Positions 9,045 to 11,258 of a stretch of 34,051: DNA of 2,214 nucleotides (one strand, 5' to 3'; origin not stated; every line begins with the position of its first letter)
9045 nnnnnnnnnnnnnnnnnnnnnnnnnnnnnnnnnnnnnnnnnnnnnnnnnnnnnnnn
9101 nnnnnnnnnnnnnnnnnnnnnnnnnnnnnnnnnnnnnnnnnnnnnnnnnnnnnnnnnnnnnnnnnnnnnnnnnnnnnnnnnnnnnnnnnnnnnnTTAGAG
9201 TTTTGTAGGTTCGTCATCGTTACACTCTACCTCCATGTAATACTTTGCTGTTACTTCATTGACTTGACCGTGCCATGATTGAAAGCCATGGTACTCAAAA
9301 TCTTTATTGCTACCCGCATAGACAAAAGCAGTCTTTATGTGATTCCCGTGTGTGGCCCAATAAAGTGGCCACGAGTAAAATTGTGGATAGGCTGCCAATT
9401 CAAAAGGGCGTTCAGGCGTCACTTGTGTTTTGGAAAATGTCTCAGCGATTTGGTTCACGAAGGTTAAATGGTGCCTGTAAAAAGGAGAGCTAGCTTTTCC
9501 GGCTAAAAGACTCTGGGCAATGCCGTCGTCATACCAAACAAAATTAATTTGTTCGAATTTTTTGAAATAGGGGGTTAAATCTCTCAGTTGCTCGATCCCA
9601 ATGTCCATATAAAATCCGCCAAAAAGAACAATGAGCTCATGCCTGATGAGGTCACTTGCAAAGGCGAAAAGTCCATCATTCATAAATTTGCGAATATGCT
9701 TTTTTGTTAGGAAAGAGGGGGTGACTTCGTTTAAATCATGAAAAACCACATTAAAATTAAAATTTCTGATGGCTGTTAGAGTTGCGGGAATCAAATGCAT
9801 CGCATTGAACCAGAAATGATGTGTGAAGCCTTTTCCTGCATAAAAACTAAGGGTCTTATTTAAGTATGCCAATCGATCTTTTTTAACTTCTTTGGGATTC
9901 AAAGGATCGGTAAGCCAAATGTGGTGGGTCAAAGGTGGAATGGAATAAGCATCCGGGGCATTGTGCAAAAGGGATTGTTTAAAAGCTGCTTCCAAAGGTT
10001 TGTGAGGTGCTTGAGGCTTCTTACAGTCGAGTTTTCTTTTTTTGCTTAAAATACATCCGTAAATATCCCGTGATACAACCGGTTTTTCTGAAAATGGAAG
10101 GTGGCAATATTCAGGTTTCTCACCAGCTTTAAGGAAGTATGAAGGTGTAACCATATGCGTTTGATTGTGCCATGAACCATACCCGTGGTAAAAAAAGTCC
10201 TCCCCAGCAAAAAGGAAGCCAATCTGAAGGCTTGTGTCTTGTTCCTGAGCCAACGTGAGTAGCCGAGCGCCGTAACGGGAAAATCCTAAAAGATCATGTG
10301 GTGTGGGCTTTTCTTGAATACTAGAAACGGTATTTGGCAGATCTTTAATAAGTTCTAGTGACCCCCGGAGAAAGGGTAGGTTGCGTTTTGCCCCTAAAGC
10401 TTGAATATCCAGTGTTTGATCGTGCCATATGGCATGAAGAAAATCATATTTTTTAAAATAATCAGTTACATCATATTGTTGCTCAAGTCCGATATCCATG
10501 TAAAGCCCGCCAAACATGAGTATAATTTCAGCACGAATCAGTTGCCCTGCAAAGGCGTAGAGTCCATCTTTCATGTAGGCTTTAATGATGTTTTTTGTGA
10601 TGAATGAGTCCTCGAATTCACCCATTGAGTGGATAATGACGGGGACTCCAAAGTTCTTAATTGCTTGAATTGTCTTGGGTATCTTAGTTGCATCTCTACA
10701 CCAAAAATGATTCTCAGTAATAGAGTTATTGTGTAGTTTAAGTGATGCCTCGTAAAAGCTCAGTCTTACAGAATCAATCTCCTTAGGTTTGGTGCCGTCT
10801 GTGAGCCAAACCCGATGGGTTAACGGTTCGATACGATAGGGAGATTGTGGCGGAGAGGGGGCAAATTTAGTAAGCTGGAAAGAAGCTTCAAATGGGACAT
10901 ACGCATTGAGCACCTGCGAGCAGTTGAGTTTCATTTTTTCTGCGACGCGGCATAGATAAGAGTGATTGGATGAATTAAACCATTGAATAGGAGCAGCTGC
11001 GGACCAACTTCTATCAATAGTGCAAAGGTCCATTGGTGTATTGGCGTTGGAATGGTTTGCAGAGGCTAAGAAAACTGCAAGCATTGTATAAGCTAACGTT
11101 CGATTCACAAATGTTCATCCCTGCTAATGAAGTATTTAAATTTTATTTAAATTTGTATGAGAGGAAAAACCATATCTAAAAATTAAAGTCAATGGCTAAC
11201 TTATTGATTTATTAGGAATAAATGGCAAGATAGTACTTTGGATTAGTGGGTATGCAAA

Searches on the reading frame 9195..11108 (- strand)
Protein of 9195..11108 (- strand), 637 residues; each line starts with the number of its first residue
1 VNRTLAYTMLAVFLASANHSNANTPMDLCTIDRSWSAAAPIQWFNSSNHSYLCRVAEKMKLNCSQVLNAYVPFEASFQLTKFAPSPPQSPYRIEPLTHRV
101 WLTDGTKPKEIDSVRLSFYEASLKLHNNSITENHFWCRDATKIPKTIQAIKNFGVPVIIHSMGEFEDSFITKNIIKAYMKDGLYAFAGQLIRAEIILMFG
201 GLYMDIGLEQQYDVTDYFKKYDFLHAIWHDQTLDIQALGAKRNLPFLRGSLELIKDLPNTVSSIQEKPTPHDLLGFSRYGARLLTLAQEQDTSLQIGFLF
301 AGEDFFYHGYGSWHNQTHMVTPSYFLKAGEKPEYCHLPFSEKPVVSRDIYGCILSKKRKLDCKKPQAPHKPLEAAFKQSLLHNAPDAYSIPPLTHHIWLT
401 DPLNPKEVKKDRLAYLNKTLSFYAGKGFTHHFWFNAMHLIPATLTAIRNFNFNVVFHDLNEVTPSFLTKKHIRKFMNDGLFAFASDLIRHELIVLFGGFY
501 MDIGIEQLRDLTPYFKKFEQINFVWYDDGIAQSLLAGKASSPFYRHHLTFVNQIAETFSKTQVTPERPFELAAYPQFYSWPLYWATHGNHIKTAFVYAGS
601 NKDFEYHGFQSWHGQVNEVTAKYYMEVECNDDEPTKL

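Call 3: search_protein_families(library=pfam, proteins=[window:9195-11108:-], max_evalue=1)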
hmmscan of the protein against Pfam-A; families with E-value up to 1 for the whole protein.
window:9195-11108:- (637 aa): 4 families
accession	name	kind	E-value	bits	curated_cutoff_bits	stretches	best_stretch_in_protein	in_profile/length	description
PF04488.21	Gly_transf_sug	-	4.2e-06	27.8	23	1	438-511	28-83/93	Glycosyltransferase sugar-binding region containing DXD motif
PF12919.13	TcdA_TcdB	-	0.014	15.1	23.6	0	471-503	160-192/382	TcdA/TcdB catalytic glycosyltransferase domain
PF05704.18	Caps_synth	-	0.019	14.8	24.5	1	470-515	97-144/278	Capsular polysaccharide synthesis protein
PF10156.14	Med17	-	0.19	10.9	21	1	62-136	141-210/454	Subunit 17 of Mediator complex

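Call 4: search_protein_families(library=ncbifam, proteins=[window:9195-11108:-], max_evalue=1)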
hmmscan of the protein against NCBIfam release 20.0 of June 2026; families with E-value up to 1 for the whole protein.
window:9195-11108:- (637 aa): 0 families

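Call 5: search_solved_structures(query=window:9195-11108:-, max_evalue=10, show_alignments=3)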
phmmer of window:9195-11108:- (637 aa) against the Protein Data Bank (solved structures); distinct sequences matched with E-value up to 10: 3.
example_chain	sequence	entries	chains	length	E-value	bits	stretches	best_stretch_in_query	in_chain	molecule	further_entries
4lfy_A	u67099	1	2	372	0.00043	22.1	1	93-168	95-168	Dihydroorotase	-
5vgm_A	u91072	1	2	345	0.24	13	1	87-161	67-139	Dihydroorotase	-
6z6f_D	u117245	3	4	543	0.82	11.2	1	461-512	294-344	HDA1 complex subunit 3,HDA1 complex subunit 3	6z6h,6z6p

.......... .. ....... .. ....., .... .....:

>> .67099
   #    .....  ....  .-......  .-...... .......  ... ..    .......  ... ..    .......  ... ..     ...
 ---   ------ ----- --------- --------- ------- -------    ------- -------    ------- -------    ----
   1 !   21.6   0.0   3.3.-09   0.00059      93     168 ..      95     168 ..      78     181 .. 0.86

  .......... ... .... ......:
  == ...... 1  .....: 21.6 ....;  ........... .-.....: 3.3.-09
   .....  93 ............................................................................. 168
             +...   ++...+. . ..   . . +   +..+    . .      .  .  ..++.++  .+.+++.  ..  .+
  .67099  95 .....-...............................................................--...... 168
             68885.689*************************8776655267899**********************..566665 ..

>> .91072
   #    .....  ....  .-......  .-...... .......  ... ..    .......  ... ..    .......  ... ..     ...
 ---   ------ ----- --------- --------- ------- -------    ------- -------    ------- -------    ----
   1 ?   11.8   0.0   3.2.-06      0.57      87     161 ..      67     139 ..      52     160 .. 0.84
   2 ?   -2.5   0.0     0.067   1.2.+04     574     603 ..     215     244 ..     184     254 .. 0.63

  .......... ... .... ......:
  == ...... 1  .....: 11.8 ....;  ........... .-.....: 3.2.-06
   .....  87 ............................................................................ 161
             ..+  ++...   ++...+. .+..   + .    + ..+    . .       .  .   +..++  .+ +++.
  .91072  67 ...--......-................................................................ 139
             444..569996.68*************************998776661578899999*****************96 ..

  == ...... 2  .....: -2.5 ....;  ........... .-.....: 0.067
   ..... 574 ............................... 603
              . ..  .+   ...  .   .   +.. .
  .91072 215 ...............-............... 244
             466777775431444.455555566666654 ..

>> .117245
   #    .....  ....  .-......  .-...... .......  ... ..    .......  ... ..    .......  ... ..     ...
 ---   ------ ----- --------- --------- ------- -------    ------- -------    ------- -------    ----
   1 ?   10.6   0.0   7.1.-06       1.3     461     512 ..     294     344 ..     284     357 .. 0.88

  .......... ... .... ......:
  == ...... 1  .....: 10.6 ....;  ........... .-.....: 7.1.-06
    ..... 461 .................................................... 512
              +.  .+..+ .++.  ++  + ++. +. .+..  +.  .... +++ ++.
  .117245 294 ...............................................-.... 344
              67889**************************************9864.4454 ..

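Call 7: find_homologous_proteins(query=window:9195-11108:-, max_evalue=0.001)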
Query window:9195-11108:- (637 aa): 8 proteins with E <= 0.001 among 8000 candidates.
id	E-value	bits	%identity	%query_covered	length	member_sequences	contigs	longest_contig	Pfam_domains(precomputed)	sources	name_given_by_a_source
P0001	7.0e-230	783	89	59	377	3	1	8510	-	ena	-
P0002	1.0e-116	409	37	99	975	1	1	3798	PF04488.22,PF00852.27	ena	-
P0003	1.0e-113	399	36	91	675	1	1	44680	PF04488.22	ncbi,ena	-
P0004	4.2e-112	394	36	92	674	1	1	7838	PF04488.22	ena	-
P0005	9.1e-111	389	37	91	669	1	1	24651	PF04488.22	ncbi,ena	-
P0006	3.5e-63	232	40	45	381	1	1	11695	-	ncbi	-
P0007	1.3e-62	230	40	45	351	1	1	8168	-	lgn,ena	-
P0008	1.9e-56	210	37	44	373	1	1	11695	-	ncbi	-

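Call 10: find_encoding_contigs(protein=P0003, flank=10000, max_places=3)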
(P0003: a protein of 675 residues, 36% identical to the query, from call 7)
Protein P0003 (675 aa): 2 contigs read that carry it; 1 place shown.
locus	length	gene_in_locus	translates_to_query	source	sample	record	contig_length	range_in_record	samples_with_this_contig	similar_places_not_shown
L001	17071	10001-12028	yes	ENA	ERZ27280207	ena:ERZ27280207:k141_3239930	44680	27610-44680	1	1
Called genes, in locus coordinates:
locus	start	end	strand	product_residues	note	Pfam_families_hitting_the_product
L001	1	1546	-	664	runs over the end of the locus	PF00501:AMP-binding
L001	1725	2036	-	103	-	PF01329:Pterin_4a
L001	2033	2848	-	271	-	PF00753:Lactamase_B (weak), PF12706:Lactamase_B_2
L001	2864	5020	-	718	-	PF22673:MCP-like_PDC_1, PF02743:dCache_1, PF00211:Guanylate_cyc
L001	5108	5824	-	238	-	PF01427:Peptidase_M15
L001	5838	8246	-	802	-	PF01820:Dala_Dala_lig_N, PF07478:Dala_Dala_lig_C, PF13535:ATP-grasp_4 (faint), PF01820:Dala_Dala_lig_N, PF07478:Dala_Dala_lig_C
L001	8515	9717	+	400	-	PF00852:Glyco_transf_10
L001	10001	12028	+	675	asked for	PF04488:Gly_transf_sug (faint)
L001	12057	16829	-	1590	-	PF21075:GDH_ACT1, PF21073:GDH_HM1, PF21076:GDH_ACT2, PF21079:GDH_HM2, PF21077:GDH_ACT3, PF21078:GDH_HM3, PF05088:Bac_GDH_CD, PF21074:GDH_C, +1 more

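Call 16: find_encoding_contigs(protein=P0005, flank=10000, max_places=3)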
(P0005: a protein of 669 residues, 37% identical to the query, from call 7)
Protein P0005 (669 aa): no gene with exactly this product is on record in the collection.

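Call 17: find_encoding_contigs(protein=P0006, flank=10000, max_places=3)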
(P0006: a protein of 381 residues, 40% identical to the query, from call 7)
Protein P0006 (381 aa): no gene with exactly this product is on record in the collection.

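Call 18: find_encoding_contigs(protein=P0002, flank=10000, max_places=3)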
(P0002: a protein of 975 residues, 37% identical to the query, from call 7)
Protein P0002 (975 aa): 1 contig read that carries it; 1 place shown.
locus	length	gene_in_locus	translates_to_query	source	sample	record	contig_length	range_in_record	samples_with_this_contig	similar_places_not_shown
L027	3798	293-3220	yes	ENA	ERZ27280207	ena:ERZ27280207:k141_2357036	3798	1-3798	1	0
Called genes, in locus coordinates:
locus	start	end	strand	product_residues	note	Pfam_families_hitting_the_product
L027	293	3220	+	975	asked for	PF04488:Gly_transf_sug (faint), PF00852:Glyco_transf_10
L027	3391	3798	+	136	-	?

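Call 19: find_encoding_contigs(protein=P0001, flank=10000, max_places=3)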
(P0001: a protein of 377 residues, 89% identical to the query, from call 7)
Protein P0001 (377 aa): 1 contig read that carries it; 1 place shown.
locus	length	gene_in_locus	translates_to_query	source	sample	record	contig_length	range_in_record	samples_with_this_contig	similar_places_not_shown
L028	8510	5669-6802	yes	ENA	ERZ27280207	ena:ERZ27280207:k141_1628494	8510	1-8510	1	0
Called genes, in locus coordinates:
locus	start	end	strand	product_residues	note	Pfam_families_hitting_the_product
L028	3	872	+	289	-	?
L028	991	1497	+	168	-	-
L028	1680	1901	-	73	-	PF01197:Ribosomal_L31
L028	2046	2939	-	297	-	-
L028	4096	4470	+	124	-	PF05071:NDUFA12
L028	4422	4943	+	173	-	PF02470:MlaD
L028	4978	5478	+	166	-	PF09923:DUF2155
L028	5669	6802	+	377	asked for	-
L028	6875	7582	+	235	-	-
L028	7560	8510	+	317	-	?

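Call 20: find_encoding_contigs(protein=P0007, flank=10000, max_places=3)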
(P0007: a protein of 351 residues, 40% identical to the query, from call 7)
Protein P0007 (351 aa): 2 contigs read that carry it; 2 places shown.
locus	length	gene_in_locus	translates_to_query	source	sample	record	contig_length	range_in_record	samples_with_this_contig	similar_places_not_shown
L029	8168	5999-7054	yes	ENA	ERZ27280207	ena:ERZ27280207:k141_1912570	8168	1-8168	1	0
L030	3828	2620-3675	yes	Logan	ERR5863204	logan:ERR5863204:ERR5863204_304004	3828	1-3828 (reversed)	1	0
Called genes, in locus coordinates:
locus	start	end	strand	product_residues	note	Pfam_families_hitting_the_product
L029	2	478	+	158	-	?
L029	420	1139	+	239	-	PF13462:Thioredoxin_4, PF13098:Thioredoxin_2 (weak)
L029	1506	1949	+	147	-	PF00583:Acetyltransf_1, PF13673:Acetyltransf_10, PF13508:Acetyltransf_7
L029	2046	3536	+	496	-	PF13541:ChlI, PF00158:Sigma54_activat (weak), PF00493:MCM (faint), PF01078:Mg_chelatase, PF07728:AAA_5, PF13335:Mg_chelatase_C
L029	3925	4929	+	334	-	-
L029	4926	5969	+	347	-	-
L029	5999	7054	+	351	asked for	-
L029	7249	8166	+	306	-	?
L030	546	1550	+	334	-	-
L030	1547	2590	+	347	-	-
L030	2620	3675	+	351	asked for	-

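Call 53: search_protein_families(library=pfam, proteins=[L001:8515-9717:+, L029:3925-4929:+, L029:4926-5969:+], max_evalue=0.01)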
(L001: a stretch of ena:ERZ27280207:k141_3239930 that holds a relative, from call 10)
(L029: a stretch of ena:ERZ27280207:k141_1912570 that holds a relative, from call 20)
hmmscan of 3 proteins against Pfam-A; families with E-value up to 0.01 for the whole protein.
L001:8515-9717:+ (400 aa): 1 family
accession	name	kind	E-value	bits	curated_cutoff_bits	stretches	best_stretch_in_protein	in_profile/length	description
PF00852.26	Glyco_transf_10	-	8.9e-17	61.8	23.9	1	253-368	20-135/182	Glycosyltransferase family 10 (fucosyltransferase) C-term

L029:3925-4929:+ (334 aa): 1 family
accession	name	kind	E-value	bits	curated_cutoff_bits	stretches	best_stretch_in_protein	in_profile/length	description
PF04488.21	Gly_transf_sug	-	0.008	17.3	23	0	187-220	51-84/93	Glycosyltransferase sugar-binding region containing DXD motif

L029:4926-5969:+ (347 aa): 0 families

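Call 60: search_protein_families(library=pfam, alignment_id=A3, max_evalue=0.0001)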
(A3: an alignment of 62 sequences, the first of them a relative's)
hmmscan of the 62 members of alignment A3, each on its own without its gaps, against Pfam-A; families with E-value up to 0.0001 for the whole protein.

A. member 1, P0002 (975 aa): 2 families
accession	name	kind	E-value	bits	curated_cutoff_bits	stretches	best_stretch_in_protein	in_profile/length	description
PF00852.26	Glyco_transf_10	-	2.1e-16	60.5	23.9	1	826-943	18-135/182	Glycosyltransferase family 10 (fucosyltransferase) C-term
PF04488.21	Gly_transf_sug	-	5.4e-07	30.7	23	0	499-533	52-86/93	Glycosyltransferase sugar-binding region containing DXD motif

B. families by the number of members that match (of 62 scanned): 16 families
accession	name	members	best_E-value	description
PF04488.21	Gly_transf_sug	46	6.2e-24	Glycosyltransferase sugar-binding region containing DXD motif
PF05704.18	Caps_synth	10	8.2e-14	Capsular polysaccharide synthesis protein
PF12919.13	TcdA_TcdB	9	2.2e-12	TcdA/TcdB catalytic glycosyltransferase domain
PF05686.18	Glyco_transf_90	3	1e-15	Glycosyl transferase family 90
PF13524.12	Glyco_trans_1_2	3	5.1e-09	Glycosyl transferase-like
PF13704.12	Glyco_tranf_2_4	2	2.8e-12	Glycosyl transferase family 2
PF13578.12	Methyltransf_24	2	7.9e-07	Methyltransferase domain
PF12796.13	Ank_2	1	1e-26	Ankyrin repeats (3 copies)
PF00023.36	Ank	1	1.4e-26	Ankyrin repeat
PF13606.12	Ank_3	1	1.9e-20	Ankyrin repeat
PF13637.12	Ank_4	1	2e-20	Ankyrin repeats (many copies)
PF03567.20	Sulfotransfer_2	1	8.5e-18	Sulfotransferase family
PF00852.26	Glyco_transf_10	1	2.1e-16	Glycosyltransferase family 10 (fucosyltransferase) C-term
PF13857.12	Ank_5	1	3.4e-10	Ankyrin repeats (many copies)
PF01531.22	Glyco_transf_11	1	1.2e-09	Glycosyl transferase family 11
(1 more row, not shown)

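Call 83: predict_structure(alignment_id=A4)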
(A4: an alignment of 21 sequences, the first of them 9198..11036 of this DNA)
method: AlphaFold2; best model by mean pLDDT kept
length: 613 residues; sequences in the alignment: 21
mean_pLDDT: 80.3   pTM: 0.61
mean pLDDT of the five models: 80.3, 80.2, 79.6, 78.3, 77.3
residues with pLDDT >= 90: 230; 70-90: 235; 50-70: 103; < 50: 45
segments of 3 or more residues with pLDDT < 50: 1-23, 304-316, 606-613
pLDDT, mean of each block of 10 residues (from residue 1): 29 34 67 90 85 86 92 93 87 92 91 94 97 93 92 85 89 97 90 94 72 92 93 84 71 85 79 89 77 57 51 49 73 75 67 76 93 91 92 95 96 95 96 96 89 81 93 94 90 85 70 89 80 70 58 69 67 70 75 58 51 30
secondary structure, 60 per line:
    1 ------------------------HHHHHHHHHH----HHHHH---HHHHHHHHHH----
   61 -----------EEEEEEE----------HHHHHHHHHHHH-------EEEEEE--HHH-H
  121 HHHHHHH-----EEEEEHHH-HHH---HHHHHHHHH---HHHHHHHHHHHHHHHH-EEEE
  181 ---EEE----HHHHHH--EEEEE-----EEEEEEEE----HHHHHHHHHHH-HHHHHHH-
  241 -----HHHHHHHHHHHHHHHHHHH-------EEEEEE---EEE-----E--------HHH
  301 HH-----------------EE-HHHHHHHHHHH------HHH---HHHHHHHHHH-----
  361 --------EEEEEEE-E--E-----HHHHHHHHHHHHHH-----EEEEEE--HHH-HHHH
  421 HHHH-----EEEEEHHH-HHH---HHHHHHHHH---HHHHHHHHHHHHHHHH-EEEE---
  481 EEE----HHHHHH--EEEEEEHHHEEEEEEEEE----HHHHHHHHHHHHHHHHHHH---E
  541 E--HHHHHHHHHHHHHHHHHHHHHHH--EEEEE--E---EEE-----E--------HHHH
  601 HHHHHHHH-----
elements in order: H25-34 H39-43 H47-56 E72-78 H89-100 E108-113 H120-127 E133-137 H148-156 H160-175 E177-180 E184-186 H191-196 E199-203 E209-216 H221-231 H233-239 H246-264 E272-277 E281-283 H298-302 H323-333 H346-355 E369-375 H386-399 E405-410 H417-424 E430-434 H445-453 H457-472 E474-477 E481-483 H488-493 E496-501 E505-513 H518-536 H544-566 E569-573 E580-582 H597-608
